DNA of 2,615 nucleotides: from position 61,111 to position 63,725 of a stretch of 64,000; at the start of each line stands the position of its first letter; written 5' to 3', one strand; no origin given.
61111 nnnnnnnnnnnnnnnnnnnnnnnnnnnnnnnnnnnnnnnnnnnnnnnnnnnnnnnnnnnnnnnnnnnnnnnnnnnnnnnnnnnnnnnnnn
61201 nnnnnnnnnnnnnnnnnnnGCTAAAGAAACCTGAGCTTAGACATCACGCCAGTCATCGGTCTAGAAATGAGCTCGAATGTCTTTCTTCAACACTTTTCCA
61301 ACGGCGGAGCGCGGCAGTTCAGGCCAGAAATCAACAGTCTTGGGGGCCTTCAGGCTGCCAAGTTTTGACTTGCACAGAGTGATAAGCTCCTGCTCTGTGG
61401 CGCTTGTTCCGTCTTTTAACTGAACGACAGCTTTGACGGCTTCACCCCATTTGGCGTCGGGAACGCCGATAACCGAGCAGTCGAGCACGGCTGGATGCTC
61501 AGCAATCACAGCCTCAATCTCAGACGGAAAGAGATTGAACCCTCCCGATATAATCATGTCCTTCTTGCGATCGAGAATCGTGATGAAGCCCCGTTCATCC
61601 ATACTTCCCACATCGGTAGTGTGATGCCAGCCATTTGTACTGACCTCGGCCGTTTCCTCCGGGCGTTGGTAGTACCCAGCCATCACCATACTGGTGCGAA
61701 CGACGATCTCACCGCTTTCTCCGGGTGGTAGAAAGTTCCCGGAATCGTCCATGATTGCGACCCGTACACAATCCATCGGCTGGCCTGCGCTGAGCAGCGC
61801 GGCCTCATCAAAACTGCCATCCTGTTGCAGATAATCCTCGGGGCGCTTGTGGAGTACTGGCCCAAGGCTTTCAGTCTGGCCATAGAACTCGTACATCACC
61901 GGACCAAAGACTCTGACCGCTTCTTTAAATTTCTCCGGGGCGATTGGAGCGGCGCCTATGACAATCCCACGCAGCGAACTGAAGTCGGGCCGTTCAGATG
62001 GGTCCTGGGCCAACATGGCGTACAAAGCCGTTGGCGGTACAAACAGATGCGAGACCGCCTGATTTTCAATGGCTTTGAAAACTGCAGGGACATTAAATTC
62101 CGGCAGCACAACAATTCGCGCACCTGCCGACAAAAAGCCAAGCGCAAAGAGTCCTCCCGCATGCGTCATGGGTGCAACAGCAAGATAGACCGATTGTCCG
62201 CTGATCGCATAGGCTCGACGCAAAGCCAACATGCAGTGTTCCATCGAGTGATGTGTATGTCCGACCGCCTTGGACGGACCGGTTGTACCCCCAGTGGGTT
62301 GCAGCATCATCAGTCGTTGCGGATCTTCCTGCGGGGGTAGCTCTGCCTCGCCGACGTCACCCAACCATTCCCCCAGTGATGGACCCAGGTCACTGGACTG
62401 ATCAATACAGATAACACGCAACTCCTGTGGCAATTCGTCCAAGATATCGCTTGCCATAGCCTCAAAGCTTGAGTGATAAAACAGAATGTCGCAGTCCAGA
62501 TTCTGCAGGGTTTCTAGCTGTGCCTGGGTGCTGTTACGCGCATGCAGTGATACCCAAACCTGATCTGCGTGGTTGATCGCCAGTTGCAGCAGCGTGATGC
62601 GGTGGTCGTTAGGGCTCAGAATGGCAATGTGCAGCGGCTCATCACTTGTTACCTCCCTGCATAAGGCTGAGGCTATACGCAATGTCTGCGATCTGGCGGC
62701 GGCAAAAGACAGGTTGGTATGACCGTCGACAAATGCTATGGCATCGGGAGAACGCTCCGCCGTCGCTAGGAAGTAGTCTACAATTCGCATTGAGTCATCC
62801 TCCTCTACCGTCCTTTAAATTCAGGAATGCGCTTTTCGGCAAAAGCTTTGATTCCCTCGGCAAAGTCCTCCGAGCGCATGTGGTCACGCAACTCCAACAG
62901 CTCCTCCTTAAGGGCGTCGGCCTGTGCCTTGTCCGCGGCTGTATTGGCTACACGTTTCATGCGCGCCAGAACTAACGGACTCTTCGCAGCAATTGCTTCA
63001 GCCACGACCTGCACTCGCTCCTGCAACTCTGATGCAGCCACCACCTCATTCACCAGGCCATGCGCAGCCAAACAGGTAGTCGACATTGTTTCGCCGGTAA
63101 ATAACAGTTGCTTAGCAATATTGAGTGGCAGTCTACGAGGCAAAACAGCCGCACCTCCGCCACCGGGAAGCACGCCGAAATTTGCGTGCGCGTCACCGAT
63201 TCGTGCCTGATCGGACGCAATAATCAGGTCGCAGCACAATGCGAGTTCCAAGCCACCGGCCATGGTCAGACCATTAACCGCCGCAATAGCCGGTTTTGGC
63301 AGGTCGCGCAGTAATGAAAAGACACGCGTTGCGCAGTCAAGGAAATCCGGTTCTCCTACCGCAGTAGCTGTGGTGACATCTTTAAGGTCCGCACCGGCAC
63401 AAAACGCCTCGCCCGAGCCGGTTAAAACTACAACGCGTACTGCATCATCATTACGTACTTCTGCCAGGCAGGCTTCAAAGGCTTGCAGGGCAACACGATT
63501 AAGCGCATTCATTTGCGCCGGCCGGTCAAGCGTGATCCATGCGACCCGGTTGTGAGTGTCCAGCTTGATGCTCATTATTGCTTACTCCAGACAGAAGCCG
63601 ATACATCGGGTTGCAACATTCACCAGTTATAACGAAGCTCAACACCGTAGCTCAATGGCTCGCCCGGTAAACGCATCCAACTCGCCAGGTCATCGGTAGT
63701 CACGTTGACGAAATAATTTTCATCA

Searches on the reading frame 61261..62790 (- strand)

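Call 20: search_protein_families(library=pfam, proteins=[window:61261-62790:-], max_evalue=0.00001)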
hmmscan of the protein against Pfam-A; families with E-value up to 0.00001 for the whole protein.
window:61261-62790:- (509 aa): 2 families
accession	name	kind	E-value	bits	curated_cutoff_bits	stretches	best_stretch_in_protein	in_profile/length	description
PF00501.34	AMP-binding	-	1.4e-61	208.9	29.9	1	9-374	3-384/384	AMP-binding enzyme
PF13193.12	AMP-binding_C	-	4.7e-21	75.9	24.5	1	424-499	1-76/76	AMP-binding enzyme C-terminal domain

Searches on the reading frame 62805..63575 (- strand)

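Call 20: search_protein_families(library=pfam, proteins=[window:62805-63575:-], max_evalue=0.00001)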
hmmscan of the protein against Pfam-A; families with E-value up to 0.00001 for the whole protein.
window:62805-63575:- (256 aa): 2 families
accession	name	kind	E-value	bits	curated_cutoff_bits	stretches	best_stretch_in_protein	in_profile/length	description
PF00378.25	ECH_1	-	6.8e-61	206.2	27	1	7-255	2-250/251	Enoyl-CoA hydratase/isomerase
PF16113.10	ECH_2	-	3.1e-37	129.3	27.2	1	12-187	2-180/335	Enoyl-CoA hydratase/isomerase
